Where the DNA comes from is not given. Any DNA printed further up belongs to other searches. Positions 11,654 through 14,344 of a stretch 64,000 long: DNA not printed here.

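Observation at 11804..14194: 796-aa secreted protein: FAS1 motifs in permuted order, five Cys-bracketed SH3b-like modules, acidic linker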

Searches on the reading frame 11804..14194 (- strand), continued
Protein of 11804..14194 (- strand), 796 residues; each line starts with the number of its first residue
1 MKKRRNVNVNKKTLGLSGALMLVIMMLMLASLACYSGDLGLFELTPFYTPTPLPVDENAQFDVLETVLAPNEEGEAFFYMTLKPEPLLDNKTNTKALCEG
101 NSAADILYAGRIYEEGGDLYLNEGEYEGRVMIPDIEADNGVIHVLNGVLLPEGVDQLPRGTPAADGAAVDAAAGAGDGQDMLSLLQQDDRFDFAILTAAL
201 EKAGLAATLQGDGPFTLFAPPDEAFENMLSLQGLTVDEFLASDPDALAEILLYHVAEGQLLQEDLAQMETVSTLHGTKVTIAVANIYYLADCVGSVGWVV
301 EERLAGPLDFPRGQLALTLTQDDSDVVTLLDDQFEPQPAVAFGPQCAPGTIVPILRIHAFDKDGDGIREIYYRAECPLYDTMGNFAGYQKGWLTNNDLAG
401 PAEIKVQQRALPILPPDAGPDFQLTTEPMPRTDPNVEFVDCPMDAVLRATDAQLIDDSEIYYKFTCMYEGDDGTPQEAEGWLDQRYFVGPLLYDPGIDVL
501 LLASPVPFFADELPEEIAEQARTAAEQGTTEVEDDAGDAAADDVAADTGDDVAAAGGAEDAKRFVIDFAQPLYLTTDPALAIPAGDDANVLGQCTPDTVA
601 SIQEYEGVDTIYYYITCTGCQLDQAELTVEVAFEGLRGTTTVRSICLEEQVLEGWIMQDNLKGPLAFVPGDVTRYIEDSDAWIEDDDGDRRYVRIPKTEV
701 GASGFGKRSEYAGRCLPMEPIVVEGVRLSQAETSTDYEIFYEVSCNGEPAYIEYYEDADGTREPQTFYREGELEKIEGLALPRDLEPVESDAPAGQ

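Call 23: predict_structure(alignment_id=A1)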
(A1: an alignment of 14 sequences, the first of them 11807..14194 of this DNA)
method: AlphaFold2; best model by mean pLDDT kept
length: 796 residues; sequences in the alignment: 14
mean_pLDDT: 52.3   pTM: 0.31
mean pLDDT of the five models: 52.3, 51.2, 51.1, 49.1, 47.3
residues with pLDDT >= 90: 23; 70-90: 184; 50-70: 182; < 50: 407
segments of 3 or more residues with pLDDT < 50: 1-16, 32-104, 112-229, 244-284, 294-296, 303-342, 400-402, 503-508, 527-563, 565-593, 606-610, 622-646, 791-796
pLDDT, mean of each block of 10 residues (from residue 1): 35 47 68 42 29 33 27 26 28 34 49 43 37 27 20 25 27 30 28 38 36 29 46 57 45 33 34 32 48 51 43 29 32 40 51 69 70 68 58 64 68 65 81 75 77 80 84 82 81 63 49 56 47 29 27 29 42 30 34 53 56 61 43 39 46 60 72 87 75 86 71 85 82 66 92 81 82 90 83 42
secondary structure, 60 per line:
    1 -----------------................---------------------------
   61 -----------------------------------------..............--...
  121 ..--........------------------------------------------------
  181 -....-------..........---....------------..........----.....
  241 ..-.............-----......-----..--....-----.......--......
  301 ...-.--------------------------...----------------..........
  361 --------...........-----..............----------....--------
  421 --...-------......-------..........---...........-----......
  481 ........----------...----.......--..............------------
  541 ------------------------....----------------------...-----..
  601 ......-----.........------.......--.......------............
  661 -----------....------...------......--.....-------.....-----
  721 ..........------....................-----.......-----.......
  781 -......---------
elements in order (helices of 4 or more, strands of 3 or more residues): H18-33 E102-115 E118-122 E125-132 H182-185 H193-202 H206-209 H222-231 H236-242 H244-256 H262-267 E277-280 E286-292 E295-300 E351-360 E369-379 E385-394 H395-398 E409-412 E423-425 E436-438 E446-455 E459-469 E475-483 E499-501 E506-509 H515-528 E565-568 E599-606 E612-620 E627-633 E636-642 E649-657 E672-675 E682-684 E691-696 H699-703 E711-715 E721-730 E737-756 E762-768 E774-780 E785-787

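Call 24: search_protein_representatives(alignment_id=A1)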
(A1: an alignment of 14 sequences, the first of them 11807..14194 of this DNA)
Query: 14 sequences, 571 profile positions. Proteins with E-value up to 0.001 (for the whole library): 61; up to 1e-10: 36; up to 1e-30: 26. The best 61 are listed.
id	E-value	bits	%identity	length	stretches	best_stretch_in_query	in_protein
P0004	1.5e-287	971.2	-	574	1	1-570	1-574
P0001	1.0e-224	763.7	-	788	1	1-570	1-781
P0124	4.3e-203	692.3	-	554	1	1-541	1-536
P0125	6.4e-197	672.0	-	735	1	2-570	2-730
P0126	1.5e-170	584.9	-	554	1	5-568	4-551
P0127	2.3e-163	561.2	-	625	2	138-571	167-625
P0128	3.5e-106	372.4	-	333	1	249-570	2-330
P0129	5.0e-105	368.6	-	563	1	106-569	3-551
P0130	1.3e-87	311.1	-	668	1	24-565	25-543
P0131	1.4e-81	291.1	-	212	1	361-568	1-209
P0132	2.1e-62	227.9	-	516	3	4-346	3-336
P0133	3.9e-56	207.2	-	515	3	12-346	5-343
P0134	1.1e-55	205.7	-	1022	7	13-181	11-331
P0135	3.5e-54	200.7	-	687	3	2-296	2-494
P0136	4.3e-53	197.1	-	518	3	9-346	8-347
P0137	2.3e-52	194.7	-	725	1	13-528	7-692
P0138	3.5e-52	194.1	-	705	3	13-414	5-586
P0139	1.4e-49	185.5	-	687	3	13-333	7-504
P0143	2.1e-47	178.3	-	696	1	12-528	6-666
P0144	3.9e-42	160.9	-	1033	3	13-342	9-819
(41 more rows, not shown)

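Call 25: search_protein_families(library=pfam, proteins=[P0125, P0127, P0130, P0134, P0135, P0137, P0138, P0139, P0143, P0144], max_evalue=0.01)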
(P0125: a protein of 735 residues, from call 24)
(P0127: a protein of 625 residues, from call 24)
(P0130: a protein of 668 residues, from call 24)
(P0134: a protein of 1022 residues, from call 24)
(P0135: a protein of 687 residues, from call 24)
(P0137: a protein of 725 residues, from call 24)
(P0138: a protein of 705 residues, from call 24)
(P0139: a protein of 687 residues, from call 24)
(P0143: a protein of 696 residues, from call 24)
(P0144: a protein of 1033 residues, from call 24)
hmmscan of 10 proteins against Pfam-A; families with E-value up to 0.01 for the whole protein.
P0125 (735 aa): 2 families
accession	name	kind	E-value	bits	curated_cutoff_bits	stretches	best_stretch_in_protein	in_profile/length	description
PF02469.27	Fasciclin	-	1.9e-21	76.9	22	2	174-264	1-88/123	Fasciclin domain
PF08239.17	SH3_3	-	0.0002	21.9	27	0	425-453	21-50/54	Bacterial SH3 domain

P0127 (625 aa): 1 family
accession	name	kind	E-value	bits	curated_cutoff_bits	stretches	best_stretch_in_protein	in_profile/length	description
PF13457.12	GW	-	0.0021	19.1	21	0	299-329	46-75/76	GW (Gly-Tryp) dipeptide domain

P0130 (668 aa): 1 family
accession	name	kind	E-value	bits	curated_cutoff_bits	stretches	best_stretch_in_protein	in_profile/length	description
PF07705.17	CARDB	-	2.7e-06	28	22.7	1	560-660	2-99/101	CARDB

P0134 (1022 aa): 2 families
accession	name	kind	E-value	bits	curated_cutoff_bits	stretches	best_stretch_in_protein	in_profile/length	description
PF13457.12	GW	-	0.00028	22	21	0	514-541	42-70/76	GW (Gly-Tryp) dipeptide domain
PF18933.6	PsbP_2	-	0.0082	16.6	27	0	113-170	16-72/184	PsbP-like protein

P0135 (687 aa): 1 family
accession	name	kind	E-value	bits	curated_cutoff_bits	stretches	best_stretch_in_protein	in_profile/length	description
PF21253.3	Mann_GBD_bact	-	1.5e-09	38.6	27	1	212-293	48-132/143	Mannanase, galactose-binding domain-like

P0137 (725 aa): 1 family
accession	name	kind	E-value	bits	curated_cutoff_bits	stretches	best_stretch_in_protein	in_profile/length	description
PF21253.3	Mann_GBD_bact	-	1e-09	39.2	27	1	187-289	24-128/143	Mannanase, galactose-binding domain-like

P0138 (705 aa): 1 family
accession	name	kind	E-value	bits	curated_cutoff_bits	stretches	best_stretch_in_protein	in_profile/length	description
PF21253.3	Mann_GBD_bact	-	6.8e-06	26.8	27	1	201-276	50-128/143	Mannanase, galactose-binding domain-like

P0139 (687 aa): 0 families

P0143 (696 aa): 1 family
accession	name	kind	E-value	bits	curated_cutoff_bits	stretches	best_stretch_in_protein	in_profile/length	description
PF21253.3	Mann_GBD_bact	-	0.0016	19.1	27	1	189-271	33-127/143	Mannanase, galactose-binding domain-like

P0144 (1033 aa): 0 families

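Call 28: find_related_loci(query=A1, collection=genome_contigs, flank=8000)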
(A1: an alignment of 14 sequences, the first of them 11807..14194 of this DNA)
Query A1 (796 aa) in genome_contigs; peptide patterns used: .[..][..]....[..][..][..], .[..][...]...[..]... (x = any residue, [..] = any of these).
38 stretches matched a pattern; 28 encode a relative of the query (tblastn E <= 1e-3); 28 distinct loci.
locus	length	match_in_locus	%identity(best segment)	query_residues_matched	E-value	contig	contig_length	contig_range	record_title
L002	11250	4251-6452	39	4-788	2e-140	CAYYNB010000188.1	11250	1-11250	MAG TPA_asm: uncultured Anaerolineaceae bacterium isolate SRP167436_co1_209 genome assembly, contig: NODE_9683_length_11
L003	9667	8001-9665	41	4-600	8e-118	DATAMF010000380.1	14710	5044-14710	MAG TPA_asm: Aggregatilineaceae bacterium isolate SMAG_U6983 k141_628568, whole genome shotgun sequence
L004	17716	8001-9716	37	4-786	7e-95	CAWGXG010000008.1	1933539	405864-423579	MAG: uncultured Chloroflexia bacterium isolate MFD02416.bin.2.176 genome assembly, contig: contig_7797, whole genome sho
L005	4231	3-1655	39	280-788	3e-95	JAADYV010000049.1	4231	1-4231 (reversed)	MAG: Chloroflexi bacterium isolate TC_15 k99_154869, whole genome shotgun sequence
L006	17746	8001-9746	40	4-785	2e-90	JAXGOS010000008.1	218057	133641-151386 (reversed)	MAG: Aggregatilineaceae bacterium isolate AnMBR.bin285 bin285_8, whole genome shotgun sequence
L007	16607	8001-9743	38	4-789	2e-90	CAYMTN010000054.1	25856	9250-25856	MAG TPA_asm: uncultured Anaerolineaceae bacterium isolate binchicken_co129_852 genome assembly, contig: NODE_5120_length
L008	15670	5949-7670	37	4-789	8e-85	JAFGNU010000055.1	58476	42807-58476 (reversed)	MAG: Anaerolineae bacterium isolate Zod_Metabat.568 k87_4400490, whole genome shotgun sequence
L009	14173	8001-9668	37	1-789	1e-81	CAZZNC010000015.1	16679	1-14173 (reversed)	MAG TPA_asm: uncultured Anaerolineaceae bacterium isolate binchicken_co67_75 genome assembly, contig: NODE_3522_length_1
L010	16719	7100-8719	37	34-789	4e-80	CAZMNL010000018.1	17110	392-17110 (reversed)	MAG TPA_asm: uncultured Anaerolineaceae bacterium isolate SRP141376_co3_48 genome assembly, contig: NODE_9098_length_171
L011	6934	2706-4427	36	3-786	2e-77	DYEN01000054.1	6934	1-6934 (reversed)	MAG TPA_asm: Anaerolinea sp. isolate Tomsk_5_66_7 Tomsk_k141_8742, whole genome shotgun sequence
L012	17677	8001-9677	38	10-789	3e-75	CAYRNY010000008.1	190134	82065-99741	MAG TPA_asm: uncultured Anaerolineaceae bacterium isolate SRP141376_co2_369 genome assembly, contig: NODE_120_length_190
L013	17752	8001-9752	35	1-793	1e-73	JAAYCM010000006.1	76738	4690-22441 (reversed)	MAG: Chloroflexota bacterium isolate AS06rmzACSIP_45 9691_AS06, whole genome shotgun sequence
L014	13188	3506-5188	37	8-789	4e-73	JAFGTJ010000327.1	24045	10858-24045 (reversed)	MAG: Anaerolineae bacterium isolate Zod_Metabat.964 k87_4000210, whole genome shotgun sequence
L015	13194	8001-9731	33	6-790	1e-72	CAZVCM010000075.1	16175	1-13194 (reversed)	MAG TPA_asm: uncultured Thermoflexus sp. isolate SRP187154_co1_370 genome assembly, contig: NODE_4467_length_16175_cov_5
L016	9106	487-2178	34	4-786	2e-72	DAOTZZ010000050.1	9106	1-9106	MAG TPA_asm: Anaerolineae bacterium isolate H61_594 k121_165727, whole genome shotgun sequence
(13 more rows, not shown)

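Call 35: fold_search(model_id=the predicted structure, library=pdb)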
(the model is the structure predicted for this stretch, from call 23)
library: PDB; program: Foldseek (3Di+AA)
matches with E <= 10: 524; with E <= 0.001: 0
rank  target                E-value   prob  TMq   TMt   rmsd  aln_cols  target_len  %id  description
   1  4epc                  5.3e-02  0.84  0.08  0.36  17.5       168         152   18  Crystal structure of Autolysin repeat domains from Staphylococcus epidermidis (released 2012-06-06)
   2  7js4                  1.0e-01  0.03  0.06  0.05  27.9       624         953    8  The structure of the M60 catalytic domain with the CBM51-1 and CBM51-2 domains from Clostridium perfringens ZmpB (released 2021-02-03)
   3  5wy1                  1.2e-01  0.13  0.08  0.06  21.9       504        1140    8  Crystal structure of mouse DNA methyltransferase 1 (T1505A mutant) (released 2017-05-24)
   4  9ixm_B                1.2e-01  0.09  0.07  0.07  26.6       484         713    8  Cryo-EM structure of Lactobacillus casei DdmDE bound with DNA (released 2025-01-01)
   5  2cwa                  1.2e-01  0.14  0.05  0.17  20.6       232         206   11  Crystal Structure Of The Single-stranded DNA Binding Protein From Thermus Thermophilus HB8 (released 2005-12-17)
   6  2fxq                  1.7e-01  0.10  0.05  0.16  19.6       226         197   10  Single-stranded DNA-binding protein from Thermus aquaticus (released 2006-02-14)
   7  7yt9_A                1.9e-01  0.08  0.07  0.15  22.4       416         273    8  crystal structure of AGD1-4 of Arabidopsis AGDP3 (released 2022-10-12)
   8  1se8                  2.0e-01  0.08  0.05  0.14  21.9       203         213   13  Structure of single-stranded DNA-binding protein (SSB) from D. radiodurans (released 2004-06-15)
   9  4yoc_A                2.3e-01  0.08  0.08  0.07  23.6       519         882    9  Crystal Structure of human DNMT1 and USP7/HAUSP complex (released 2015-05-27)
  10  7whn                  2.5e-01  0.02  0.05  0.03  48.8       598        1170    8  Opened spike of Bombyx mori cytoplasmic polyhedrosis virus (released 2022-02-02)
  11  1i1j_B                3.1e-01  0.44  0.06  0.36  12.0        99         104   14  STRUCTURE OF MELANOMA INHIBITORY ACTIVITY PROTEIN: A MEMBER OF A NEW FAMILY OF SECRETED PROTEINS (released 2001-05-16)
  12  8xqc_A                3.1e-01  0.09  0.07  0.06  21.0       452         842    8  Cryo-EM structure of human DNMT1 (aa:351-1616) in complex with ubiquitinated PAF15 and hemimethylated DNA analog (released 2025-01-15)
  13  7yt9_B                3.1e-01  0.07  0.07  0.16  21.7       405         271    8  crystal structure of AGD1-4 of Arabidopsis AGDP3 (released 2022-10-12)
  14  6vil_D                3.3e-01  0.47  0.06  0.28  14.0       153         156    8  Crystal structure of mouse BAHCC1 BAH domain in complex with H3K27me3 (released 2020-09-16)
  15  3m1u_B                3.6e-01  0.30  0.08  0.13  11.8       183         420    9  Crystal structure of a Putative gamma-D-glutamyl-L-diamino acid endopeptidase (DVU_0896) from DESULFOVIBRIO VULGARIS H (released 2010-04-07)
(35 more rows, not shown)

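Call 37: find_homologous_proteins(query=A3, max_evalue=0.001)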
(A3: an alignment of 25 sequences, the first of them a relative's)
Query A3 (25 sequences) (570 aa, profile of the alignment): 67 proteins with E <= 0.001 among 8000 candidates.
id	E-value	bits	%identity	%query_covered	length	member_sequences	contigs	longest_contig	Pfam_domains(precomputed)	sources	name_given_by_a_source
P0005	6.1e-216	736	56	100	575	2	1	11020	-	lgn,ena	-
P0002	1.9e-211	722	57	100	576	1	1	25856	-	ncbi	-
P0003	7.4e-206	703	100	100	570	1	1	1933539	-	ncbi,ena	-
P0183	4.2e-203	694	58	100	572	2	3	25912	-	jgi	jgi:hypothetical protein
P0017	9.3e-203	693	50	100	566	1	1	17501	-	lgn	-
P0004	1.6e-201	689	86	100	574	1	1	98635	-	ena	-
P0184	5.6e-201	687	60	99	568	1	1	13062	-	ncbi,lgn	-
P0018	1.9e-200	685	48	99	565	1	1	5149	-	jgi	jgi:hypothetical protein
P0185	2.4e-200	685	58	100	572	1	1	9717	-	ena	-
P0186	9.7e-200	683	59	100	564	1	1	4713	-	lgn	-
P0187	9.9e-200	683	60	100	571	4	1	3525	-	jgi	jgi:hypothetical protein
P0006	1.4e-198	679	79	100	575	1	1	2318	-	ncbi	-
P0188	2.3e-198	678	50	100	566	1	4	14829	-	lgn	-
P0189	2.8e-197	675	51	100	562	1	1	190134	-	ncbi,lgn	-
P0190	3.3e-197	675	50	100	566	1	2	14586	-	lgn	-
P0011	1.5e-193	662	46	99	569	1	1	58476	-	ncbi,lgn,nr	ncbi:MAG: hypothetical protein JXJ20_08265 [Anaerolineae bacterium]|nr:hypothetical protein [Anaerol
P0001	3.8e-148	513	36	82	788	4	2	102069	PF02469.28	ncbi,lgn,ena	-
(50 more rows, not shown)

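Call 50: search_protein_families(library=pfam, alignment_id=A5, max_evalue=1)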
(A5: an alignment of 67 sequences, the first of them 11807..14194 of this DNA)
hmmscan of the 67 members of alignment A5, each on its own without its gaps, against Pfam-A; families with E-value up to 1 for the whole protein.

A. member 1, window:11807-14194:- (796 aa): 1 family
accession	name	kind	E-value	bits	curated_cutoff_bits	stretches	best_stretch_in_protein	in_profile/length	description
PF02469.27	Fasciclin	-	2.9e-25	89.3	22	2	192-285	2-92/123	Fasciclin domain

B. families by the number of members that match (of 67 scanned): 22 families
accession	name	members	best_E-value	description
PF08239.17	SH3_3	16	0.0027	Bacterial SH3 domain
PF13457.12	GW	7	0.0033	GW (Gly-Tryp) dipeptide domain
PF13517.12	FG-GAP_3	6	0.0055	FG-GAP-like repeat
PF04942.19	CC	2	0.011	CC domain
PF07653.23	SH3_2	2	0.044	Variant SH3 domain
PF20477.3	DUF6719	2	0.061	Family of unknown function (DUF6719)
PF07664.17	FeoB_C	2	0.075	Ferrous iron transport protein B C terminus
PF02469.27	Fasciclin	1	2.9e-25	Fasciclin domain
PF12852.13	Cupin_6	1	0.023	Cupin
PF23137.1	HVO_0758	1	0.026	HVO_0758 mu-protein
PF13026.12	DUF3887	1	0.084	Protein of unknown function (DUF3887)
PF19605.4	DUF6110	1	0.085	Family of unknown function (DUF6110)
PF19917.4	bpX1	1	0.096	MoxR-vWA-beta-propeller ternary system domain bpX1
PF18604.6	PreAtp-grasp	1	0.13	Pre ATP-grasp domain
PF06902.16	Fer4_19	1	0.16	Divergent 4Fe-4S mono-cluster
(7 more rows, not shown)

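Call 51: find_encoding_contigs(protein=P0001, flank=10000, max_places=3)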
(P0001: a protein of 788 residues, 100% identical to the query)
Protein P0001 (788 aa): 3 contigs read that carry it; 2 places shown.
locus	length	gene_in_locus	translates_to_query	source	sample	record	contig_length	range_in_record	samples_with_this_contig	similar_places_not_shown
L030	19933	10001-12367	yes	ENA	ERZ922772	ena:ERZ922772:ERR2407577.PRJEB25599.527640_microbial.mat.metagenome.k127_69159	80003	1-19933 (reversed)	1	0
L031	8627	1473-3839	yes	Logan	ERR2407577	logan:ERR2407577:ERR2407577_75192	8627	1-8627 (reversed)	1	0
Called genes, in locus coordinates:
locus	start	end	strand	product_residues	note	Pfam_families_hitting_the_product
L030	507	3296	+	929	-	PF00133:tRNA-synt_1, PF01406:tRNA-synt_1e (faint), PF09334:tRNA-synt_1g, PF13603:tRNA-synt_1_2, PF00133:tRNA-synt_1 (weak), PF08264:Anticodon_1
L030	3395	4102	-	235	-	PF03575:Peptidase_S51 (weak)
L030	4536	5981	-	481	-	PF02403:Seryl_tRNA_N, PF00587:tRNA-synt_2b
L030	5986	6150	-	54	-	-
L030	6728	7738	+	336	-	PF00005:ABC_tran, PF02463:SMC_N (weak), PF08352:oligo_HPY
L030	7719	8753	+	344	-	PF00005:ABC_tran, PF08352:oligo_HPY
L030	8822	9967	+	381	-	PF12911:OppC_N, PF00528:BPD_transp_1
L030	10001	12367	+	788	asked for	PF02469:Fasciclin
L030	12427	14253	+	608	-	PF19300:BPD_transp_1_N, PF00528:BPD_transp_1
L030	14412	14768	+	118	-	PF00072:Response_reg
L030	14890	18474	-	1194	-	PF01855:POR_N, PF17147:PFOR_II, PF01558:POR, PF10371:EKR, PF00037:Fer4 (weak), PF12838:Fer4_7, PF13237:Fer4_10, PF02775:TPP_enzyme_C, +6 more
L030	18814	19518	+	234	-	PF00702:Hydrolase, PF12710:HAD, PF13419:HAD_2 (weak), PF13242:Hydrolase_like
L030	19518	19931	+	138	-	?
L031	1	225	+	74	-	?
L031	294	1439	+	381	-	PF12911:OppC_N, PF00528:BPD_transp_1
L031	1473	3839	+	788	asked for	PF02469:Fasciclin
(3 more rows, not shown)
